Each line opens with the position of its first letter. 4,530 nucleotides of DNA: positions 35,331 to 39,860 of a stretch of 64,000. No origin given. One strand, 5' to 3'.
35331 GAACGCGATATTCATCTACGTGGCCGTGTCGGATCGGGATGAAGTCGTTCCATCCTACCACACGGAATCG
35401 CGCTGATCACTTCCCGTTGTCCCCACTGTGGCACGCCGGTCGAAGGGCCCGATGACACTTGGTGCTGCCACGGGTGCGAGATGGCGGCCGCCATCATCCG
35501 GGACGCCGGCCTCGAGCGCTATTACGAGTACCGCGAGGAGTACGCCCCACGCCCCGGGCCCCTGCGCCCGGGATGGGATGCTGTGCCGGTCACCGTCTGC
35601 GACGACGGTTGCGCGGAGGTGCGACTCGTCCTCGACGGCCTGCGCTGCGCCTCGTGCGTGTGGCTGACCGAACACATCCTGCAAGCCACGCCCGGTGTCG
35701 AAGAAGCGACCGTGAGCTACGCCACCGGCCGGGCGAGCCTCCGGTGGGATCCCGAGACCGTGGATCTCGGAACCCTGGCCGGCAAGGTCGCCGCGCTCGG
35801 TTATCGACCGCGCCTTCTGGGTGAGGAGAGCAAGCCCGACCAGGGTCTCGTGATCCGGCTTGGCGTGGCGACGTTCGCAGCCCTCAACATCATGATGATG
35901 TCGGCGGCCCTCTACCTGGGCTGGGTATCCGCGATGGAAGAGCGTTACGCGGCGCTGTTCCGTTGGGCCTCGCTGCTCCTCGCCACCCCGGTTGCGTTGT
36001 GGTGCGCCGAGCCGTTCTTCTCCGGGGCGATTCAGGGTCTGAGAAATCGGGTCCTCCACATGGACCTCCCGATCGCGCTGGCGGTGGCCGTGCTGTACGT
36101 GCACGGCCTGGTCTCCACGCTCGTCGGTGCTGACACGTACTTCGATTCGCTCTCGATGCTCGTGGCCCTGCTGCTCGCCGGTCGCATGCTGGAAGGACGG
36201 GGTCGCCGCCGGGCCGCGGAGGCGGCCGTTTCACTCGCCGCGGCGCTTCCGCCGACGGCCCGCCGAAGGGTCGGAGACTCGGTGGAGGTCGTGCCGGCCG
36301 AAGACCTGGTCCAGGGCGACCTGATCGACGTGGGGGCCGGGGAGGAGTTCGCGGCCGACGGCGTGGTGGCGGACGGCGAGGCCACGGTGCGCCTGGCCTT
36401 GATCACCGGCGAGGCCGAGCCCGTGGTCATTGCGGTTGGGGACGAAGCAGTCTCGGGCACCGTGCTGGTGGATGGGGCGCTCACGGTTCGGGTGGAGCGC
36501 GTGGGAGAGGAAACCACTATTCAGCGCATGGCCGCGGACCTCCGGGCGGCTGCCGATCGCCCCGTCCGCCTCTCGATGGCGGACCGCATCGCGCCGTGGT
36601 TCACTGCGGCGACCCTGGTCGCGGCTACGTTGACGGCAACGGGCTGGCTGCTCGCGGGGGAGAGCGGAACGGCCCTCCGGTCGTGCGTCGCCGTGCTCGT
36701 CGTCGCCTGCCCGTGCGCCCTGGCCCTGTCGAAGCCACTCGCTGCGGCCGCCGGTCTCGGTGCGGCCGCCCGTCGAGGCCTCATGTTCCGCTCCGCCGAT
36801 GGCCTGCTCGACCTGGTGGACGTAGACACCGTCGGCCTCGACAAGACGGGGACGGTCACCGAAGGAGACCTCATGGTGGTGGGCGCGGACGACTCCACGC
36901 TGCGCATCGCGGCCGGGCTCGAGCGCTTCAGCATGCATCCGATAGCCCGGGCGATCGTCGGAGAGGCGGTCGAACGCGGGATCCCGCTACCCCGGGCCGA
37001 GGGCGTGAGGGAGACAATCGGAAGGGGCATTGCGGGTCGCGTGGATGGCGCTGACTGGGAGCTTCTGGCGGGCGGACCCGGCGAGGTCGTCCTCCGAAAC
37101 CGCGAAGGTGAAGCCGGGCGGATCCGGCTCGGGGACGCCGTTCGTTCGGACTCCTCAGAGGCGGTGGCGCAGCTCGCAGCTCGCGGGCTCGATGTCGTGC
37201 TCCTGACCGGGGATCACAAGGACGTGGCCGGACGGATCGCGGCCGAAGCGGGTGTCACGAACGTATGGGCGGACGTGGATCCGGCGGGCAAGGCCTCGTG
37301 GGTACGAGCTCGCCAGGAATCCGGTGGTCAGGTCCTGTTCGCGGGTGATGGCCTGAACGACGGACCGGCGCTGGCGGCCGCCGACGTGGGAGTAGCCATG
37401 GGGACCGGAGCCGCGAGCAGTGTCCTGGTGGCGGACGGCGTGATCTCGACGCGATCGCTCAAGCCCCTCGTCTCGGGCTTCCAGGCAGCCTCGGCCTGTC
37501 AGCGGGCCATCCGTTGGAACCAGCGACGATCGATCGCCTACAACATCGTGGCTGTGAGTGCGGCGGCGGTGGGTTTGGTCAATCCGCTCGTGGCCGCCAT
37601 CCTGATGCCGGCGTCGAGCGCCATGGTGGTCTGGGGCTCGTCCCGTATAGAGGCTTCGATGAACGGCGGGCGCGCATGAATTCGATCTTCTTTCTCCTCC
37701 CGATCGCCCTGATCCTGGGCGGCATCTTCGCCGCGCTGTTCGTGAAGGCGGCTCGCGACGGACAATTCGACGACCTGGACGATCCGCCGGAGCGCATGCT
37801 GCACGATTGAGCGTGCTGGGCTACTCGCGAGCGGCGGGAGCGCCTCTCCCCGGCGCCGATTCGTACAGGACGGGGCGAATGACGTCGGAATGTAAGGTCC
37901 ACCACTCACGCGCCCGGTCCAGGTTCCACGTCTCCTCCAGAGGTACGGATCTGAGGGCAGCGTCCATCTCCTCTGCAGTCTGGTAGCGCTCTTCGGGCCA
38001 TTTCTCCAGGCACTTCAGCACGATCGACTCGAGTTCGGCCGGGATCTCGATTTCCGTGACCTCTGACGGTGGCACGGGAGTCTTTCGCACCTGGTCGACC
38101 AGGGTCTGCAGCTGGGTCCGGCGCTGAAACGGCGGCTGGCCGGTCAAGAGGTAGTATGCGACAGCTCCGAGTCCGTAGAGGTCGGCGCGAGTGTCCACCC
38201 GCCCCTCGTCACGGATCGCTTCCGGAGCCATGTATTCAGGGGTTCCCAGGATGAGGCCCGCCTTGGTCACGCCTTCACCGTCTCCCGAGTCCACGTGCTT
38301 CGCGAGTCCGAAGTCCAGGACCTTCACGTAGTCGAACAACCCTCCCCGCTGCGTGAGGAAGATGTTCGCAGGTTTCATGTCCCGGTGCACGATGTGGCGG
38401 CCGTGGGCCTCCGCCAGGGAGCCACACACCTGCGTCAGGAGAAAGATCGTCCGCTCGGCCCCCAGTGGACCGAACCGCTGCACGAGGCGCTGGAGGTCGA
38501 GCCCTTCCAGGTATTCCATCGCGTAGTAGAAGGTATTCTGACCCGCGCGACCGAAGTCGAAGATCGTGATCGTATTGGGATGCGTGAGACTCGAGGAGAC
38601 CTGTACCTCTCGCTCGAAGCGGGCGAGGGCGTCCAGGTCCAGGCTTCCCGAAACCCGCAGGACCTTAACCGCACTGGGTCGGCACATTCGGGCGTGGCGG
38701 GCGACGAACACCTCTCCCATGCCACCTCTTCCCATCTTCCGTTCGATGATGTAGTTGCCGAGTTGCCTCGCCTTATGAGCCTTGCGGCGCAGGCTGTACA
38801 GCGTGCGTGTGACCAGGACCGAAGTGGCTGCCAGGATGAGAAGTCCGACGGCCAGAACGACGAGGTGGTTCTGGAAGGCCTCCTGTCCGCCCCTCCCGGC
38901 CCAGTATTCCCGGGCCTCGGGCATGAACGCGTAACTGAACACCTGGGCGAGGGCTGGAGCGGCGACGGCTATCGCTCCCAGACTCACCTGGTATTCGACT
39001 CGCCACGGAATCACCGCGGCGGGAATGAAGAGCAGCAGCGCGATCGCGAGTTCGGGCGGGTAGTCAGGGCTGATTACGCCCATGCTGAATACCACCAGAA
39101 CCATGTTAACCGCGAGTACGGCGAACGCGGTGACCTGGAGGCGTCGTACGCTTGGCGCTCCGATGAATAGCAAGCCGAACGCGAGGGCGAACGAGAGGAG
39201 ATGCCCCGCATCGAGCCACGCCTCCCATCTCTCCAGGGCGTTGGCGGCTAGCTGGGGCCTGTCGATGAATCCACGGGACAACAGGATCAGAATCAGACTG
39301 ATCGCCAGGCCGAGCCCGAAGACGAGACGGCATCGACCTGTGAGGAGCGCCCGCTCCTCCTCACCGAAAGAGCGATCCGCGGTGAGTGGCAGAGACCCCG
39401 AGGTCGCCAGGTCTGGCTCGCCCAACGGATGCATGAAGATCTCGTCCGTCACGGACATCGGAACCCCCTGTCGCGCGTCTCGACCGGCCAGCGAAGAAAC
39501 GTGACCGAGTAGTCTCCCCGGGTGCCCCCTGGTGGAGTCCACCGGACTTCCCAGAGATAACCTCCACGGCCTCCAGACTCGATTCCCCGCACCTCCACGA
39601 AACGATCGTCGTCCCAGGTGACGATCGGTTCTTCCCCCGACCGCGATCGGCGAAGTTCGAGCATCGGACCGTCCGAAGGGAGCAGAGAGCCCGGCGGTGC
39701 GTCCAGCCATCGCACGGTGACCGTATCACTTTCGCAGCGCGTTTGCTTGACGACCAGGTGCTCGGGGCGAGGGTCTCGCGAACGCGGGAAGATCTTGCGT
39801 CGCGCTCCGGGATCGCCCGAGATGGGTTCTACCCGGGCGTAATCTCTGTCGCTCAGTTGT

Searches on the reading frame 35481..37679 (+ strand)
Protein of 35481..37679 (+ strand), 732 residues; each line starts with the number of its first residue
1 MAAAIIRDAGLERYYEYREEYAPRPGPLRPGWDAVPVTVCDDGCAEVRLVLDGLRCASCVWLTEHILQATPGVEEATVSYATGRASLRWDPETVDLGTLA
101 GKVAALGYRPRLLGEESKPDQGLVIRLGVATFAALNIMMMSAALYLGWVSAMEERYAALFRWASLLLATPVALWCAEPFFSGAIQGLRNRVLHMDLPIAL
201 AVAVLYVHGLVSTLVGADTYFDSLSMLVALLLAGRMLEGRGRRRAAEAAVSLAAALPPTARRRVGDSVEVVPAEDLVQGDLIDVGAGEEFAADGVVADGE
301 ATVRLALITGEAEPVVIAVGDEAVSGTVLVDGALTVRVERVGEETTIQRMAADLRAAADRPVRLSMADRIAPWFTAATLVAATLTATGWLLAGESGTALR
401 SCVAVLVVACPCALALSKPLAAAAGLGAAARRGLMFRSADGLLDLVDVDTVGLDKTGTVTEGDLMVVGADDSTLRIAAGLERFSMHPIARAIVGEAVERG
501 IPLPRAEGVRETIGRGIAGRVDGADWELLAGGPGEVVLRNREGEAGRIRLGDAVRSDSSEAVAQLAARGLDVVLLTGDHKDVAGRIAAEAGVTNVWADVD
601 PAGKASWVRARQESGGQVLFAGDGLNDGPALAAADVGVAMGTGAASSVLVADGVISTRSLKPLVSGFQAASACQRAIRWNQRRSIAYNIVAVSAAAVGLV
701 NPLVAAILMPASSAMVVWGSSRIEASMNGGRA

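Call 73: search_protein_families(library=pfam, proteins=[window:35481-37679:+], max_evalue=0.00001)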
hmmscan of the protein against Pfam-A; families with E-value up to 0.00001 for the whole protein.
window:35481-37679:+ (732 aa): 3 families
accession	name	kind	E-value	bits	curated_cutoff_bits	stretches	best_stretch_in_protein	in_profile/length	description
PF00122.25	E1-E2_ATPase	-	6.7e-42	143.5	28.1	1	256-432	3-181/181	E1-E2 ATPase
PF00702.32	Hydrolase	-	4.2e-20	73.4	26.4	1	448-635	1-191/191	haloacid dehalogenase-like hydrolase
PF00403.32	HMA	-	1e-09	39.1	24.8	1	52-108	5-61/62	Heavy-metal-associated domain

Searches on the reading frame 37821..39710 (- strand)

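Call 73: search_protein_families(library=pfam, proteins=[window:37821-39710:-], max_evalue=0.00001)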
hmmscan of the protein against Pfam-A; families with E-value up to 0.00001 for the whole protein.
window:37821-39710:- (629 aa): 2 families
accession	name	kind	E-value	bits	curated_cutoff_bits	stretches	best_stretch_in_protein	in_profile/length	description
PF00069.31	Pkinase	-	4.2e-47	161.2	31.7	1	320-580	1-256/263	Protein kinase domain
PF07714.23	PK_Tyr_Ser-Thr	-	1.9e-25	90.1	23.1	1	322-577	3-250/258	Protein tyrosine and serine/threonine kinase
